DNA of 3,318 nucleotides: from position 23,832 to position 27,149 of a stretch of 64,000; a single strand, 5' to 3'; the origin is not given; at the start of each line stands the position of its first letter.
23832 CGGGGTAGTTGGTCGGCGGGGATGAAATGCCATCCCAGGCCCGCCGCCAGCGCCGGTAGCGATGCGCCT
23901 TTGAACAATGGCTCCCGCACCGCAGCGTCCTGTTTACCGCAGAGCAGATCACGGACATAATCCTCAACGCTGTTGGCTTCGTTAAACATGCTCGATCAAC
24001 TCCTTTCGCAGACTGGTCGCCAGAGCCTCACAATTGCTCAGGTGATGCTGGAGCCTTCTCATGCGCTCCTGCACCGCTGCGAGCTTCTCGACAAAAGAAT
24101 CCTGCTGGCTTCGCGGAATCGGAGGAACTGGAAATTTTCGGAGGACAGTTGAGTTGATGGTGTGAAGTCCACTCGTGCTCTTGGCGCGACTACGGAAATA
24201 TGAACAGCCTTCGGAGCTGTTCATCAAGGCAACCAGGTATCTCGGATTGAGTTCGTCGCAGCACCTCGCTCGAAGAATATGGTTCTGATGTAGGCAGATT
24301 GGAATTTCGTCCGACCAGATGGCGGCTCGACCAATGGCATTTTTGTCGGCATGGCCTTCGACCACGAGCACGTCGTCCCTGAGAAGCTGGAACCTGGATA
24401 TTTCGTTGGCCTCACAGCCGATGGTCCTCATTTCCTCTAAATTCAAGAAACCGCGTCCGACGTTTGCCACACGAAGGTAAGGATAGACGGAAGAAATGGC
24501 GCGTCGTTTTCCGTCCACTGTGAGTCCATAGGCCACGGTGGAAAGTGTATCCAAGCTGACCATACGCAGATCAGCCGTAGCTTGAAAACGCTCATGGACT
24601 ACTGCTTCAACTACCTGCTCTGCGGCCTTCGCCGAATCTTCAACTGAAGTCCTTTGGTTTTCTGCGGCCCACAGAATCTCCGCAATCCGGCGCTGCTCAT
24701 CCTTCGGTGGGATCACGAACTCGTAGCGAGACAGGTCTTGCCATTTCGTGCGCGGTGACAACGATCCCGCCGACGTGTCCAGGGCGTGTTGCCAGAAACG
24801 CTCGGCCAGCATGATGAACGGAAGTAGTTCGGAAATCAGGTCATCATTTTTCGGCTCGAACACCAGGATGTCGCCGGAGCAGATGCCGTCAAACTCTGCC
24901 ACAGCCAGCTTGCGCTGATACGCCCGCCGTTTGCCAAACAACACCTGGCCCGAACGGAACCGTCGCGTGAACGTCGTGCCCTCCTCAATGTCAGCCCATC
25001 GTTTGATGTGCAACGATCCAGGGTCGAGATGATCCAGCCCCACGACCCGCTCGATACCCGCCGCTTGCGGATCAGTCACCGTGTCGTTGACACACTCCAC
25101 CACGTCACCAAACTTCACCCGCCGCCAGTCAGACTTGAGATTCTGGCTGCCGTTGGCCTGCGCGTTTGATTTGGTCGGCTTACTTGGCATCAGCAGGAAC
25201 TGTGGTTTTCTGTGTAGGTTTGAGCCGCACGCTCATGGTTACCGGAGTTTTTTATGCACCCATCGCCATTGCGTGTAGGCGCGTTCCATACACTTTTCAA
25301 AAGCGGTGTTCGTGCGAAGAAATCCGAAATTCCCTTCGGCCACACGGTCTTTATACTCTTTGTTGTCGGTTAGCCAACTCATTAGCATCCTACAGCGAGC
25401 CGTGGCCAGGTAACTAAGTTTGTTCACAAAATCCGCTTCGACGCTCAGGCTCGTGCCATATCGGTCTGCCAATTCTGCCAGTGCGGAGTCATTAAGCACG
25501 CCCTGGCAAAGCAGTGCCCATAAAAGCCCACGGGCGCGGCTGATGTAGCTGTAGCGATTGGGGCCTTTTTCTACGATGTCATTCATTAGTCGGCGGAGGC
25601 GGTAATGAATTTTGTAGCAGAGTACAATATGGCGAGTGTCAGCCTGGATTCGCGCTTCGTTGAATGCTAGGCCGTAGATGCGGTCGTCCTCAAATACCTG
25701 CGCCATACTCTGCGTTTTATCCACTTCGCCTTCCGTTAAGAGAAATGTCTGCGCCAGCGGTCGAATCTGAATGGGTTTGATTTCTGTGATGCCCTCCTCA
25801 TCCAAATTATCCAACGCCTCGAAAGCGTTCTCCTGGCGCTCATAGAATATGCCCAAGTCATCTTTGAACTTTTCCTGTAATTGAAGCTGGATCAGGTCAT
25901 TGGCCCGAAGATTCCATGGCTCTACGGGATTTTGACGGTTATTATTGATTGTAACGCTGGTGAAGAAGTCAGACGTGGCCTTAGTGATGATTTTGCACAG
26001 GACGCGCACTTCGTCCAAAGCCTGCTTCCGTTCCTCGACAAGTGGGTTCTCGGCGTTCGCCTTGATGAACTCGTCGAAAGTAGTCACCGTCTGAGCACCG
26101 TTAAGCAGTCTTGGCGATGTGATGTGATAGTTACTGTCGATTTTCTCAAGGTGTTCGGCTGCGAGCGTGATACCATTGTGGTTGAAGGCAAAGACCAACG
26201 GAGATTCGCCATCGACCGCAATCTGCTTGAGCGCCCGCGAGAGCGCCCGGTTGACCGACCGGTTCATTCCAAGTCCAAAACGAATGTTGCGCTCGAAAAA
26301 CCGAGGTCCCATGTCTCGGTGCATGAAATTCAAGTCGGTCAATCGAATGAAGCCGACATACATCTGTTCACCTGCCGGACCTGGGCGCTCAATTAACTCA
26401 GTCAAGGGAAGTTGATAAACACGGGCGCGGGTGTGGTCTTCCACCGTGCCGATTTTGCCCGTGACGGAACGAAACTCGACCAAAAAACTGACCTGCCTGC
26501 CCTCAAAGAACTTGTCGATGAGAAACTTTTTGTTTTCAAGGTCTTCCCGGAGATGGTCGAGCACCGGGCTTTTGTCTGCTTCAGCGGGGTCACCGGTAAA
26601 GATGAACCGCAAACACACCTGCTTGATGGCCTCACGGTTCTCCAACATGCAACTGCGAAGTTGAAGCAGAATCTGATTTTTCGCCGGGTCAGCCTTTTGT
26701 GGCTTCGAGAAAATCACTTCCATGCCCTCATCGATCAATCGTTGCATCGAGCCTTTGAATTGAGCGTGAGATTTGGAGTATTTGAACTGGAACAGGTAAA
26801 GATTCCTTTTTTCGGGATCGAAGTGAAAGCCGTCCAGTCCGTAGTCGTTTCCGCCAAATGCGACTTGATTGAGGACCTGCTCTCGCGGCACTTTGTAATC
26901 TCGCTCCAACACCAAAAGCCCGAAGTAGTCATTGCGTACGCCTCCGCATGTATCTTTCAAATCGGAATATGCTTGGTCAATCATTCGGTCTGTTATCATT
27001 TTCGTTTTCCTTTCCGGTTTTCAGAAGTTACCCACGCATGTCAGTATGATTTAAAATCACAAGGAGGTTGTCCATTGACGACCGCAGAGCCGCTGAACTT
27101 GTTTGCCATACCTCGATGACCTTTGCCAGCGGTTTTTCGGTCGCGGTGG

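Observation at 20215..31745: Seven-gene type I R-M operon carrying three extra effector genes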

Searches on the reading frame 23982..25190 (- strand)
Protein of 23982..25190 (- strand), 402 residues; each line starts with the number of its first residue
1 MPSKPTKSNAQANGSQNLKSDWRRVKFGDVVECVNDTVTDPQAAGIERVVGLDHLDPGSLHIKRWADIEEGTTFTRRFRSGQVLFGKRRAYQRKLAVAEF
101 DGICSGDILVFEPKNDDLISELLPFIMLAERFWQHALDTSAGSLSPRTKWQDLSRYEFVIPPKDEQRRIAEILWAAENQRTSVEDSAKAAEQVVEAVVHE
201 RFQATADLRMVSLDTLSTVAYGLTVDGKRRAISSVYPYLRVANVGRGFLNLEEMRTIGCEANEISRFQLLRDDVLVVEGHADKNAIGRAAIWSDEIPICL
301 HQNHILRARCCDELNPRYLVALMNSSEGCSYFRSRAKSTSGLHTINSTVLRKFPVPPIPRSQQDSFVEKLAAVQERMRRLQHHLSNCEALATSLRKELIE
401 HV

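Call 4: search_protein_families(library=pfam, proteins=[window:23982-25190:-], max_evalue=0.01)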
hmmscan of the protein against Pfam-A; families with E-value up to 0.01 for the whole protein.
window:23982-25190:- (402 aa): 1 family
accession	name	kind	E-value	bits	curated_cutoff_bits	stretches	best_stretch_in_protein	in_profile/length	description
PF01420.25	Methylase_S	-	7.9e-10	39.6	22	1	21-178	3-154/168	Type I restriction modification DNA specificity domain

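Call 5: search_protein_families(library=padloc, proteins=[window:23982-25190:-], max_evalue=0.01)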
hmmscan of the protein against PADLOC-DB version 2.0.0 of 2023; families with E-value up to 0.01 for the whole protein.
window:23982-25190:- (402 aa): 100 families (the best 25 are shown)
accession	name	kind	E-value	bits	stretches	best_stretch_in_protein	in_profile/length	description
PDLC03100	Specificity_I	-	2.2e-119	397.4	1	16-400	4-389/392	Type I specificity subunit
PDLC03065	Specificity_I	-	2.6e-55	186.3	1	19-230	10-220/363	Type I specificity subunit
PDLC03107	Specificity_I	-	3.2e-54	182.5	1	21-396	2-385/392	Type I specificity subunit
PDLC03038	MTase_I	-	5.2e-52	174.8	1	19-394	515-889/896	Type I methyltransferase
PDLC03103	Specificity_I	-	1.1e-48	164.9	1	16-398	4-388/392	Type I specificity subunit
PDLC03069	Specificity_I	-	3.4e-46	156.1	1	22-395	1-379/387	Type I specificity subunit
PDLC03096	Specificity_I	-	8e-43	145.1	2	177-395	337-556/658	Type I specificity subunit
PDLC03127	Specificity_I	-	4.3e-40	136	2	183-398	227-444/571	Type I specificity subunit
PDLC03166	Specificity_I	-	4e-31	106.3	1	165-375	188-401/538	Type I specificity subunit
PDLC03194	Specificity_I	-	6.6e-29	99.1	2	16-194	195-375/391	Type I specificity subunit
PDLC03179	Specificity_I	-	1.7e-26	91.3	2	213-401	402-586/589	Type I specificity subunit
PDLC03059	Specificity_I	-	8.5e-26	88.8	1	236-364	57-184/412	Type I specificity subunit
PDLC03105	Specificity_I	-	1.9e-25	88.3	2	233-400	265-428/448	Type I specificity subunit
PDLC03139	Specificity_I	-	9.5e-25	85.5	1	207-390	211-396/427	Type I specificity subunit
PDLC03189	Specificity_I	-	2.3e-23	80.8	1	212-396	228-406/459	Type I specificity subunit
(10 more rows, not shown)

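Call 18: search_protein_families(library=ncbifam, proteins=[window:23982-25190:-], max_evalue=0.001)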
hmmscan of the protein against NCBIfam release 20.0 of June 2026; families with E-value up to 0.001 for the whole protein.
window:23982-25190:- (402 aa): 2 families
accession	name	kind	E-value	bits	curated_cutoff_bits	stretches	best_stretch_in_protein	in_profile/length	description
NF007278.0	PRK09737.1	equivalog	1e-22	80.6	662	1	122-366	120-378/461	type I restriction-modification system specificity subunit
NF047740.1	antiphage_MADS5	equivalog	2.1e-11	43.4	400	1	262-375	326-440/461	methylation-associated defense system restriction endonuclease subunit S MAD5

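Call 67: search_solved_structures(query=window:23982-25190:-, max_evalue=0.00001)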
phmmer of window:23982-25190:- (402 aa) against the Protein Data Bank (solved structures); distinct sequences matched with E-value up to 0.00001: 2.
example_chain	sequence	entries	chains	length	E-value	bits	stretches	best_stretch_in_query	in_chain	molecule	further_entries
7vru_C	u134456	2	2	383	4.1e-42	147.9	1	16-360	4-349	Site-specific DNA recognition subunit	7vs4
2y7c_A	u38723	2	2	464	7.2e-07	31.9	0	233-391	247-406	TYPE-1 RESTRICTION ENZYME ECOKI SPECIFICITY PROTEIN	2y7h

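Call 74: search_solved_structures(query=window:23982-25190:-, max_evalue=1e-10, show_alignments=1)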
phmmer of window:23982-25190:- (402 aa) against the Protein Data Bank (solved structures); distinct sequences matched with E-value up to 1e-10: 1.
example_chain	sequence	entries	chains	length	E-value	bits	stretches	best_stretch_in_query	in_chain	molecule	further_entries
7vru_C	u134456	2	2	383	4.1e-42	147.9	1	16-360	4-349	Site-specific DNA recognition subunit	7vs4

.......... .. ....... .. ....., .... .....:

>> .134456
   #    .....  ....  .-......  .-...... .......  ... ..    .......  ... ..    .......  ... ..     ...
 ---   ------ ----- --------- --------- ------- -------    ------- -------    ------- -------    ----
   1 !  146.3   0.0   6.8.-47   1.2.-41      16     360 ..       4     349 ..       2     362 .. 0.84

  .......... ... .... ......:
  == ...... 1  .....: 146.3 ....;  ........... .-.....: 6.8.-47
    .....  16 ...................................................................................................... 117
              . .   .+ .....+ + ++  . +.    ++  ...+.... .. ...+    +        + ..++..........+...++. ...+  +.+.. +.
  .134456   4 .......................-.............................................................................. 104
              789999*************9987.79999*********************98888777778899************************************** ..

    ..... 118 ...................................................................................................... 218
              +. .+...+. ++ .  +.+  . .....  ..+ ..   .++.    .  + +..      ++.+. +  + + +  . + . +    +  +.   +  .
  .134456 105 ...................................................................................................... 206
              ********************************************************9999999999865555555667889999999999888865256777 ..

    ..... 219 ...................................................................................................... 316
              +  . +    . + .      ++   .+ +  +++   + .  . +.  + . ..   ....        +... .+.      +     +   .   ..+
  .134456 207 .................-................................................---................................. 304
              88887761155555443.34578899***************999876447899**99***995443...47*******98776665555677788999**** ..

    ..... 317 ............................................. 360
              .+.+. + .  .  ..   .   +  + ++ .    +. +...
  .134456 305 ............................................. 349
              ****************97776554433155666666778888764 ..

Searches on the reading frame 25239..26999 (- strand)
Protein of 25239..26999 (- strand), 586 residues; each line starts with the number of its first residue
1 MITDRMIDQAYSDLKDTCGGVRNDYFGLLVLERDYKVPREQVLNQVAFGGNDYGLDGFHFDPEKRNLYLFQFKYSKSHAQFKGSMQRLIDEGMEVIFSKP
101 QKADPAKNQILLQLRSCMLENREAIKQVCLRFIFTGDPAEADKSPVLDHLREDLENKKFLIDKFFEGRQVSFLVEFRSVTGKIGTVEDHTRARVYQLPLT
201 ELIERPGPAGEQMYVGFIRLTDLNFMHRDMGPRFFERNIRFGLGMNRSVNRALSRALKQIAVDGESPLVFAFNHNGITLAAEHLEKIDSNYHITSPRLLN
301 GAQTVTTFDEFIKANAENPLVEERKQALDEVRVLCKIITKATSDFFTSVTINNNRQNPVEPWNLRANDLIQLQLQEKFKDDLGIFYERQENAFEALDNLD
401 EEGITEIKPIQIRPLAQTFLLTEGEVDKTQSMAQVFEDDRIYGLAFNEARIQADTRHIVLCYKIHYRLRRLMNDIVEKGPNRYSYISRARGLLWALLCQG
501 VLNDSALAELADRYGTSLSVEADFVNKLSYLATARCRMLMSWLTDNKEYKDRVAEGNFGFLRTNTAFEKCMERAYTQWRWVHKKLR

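Call 4: search_protein_families(library=pfam, proteins=[window:25239-26999:-], max_evalue=0.01)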
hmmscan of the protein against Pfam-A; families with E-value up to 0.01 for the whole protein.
window:25239-26999:- (586 aa): 1 family
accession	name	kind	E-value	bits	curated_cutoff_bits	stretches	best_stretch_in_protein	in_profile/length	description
PF10592.14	AIPR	-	1.3e-20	74.8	25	1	235-434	1-204/308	AIPR protein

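Call 5: search_protein_families(library=padloc, proteins=[window:25239-26999:-], max_evalue=0.01)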
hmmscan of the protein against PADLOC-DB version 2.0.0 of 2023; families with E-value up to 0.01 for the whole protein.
window:25239-26999:- (586 aa): 1 family
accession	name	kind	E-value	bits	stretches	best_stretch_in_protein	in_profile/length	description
PDLC02357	AbiU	-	2.3e-27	94.4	1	66-418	85-401/537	AbiU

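Call 18: search_protein_families(library=ncbifam, proteins=[window:25239-26999:-], max_evalue=0.001)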
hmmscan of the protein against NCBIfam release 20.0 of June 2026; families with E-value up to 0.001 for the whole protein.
window:25239-26999:- (586 aa): 0 families
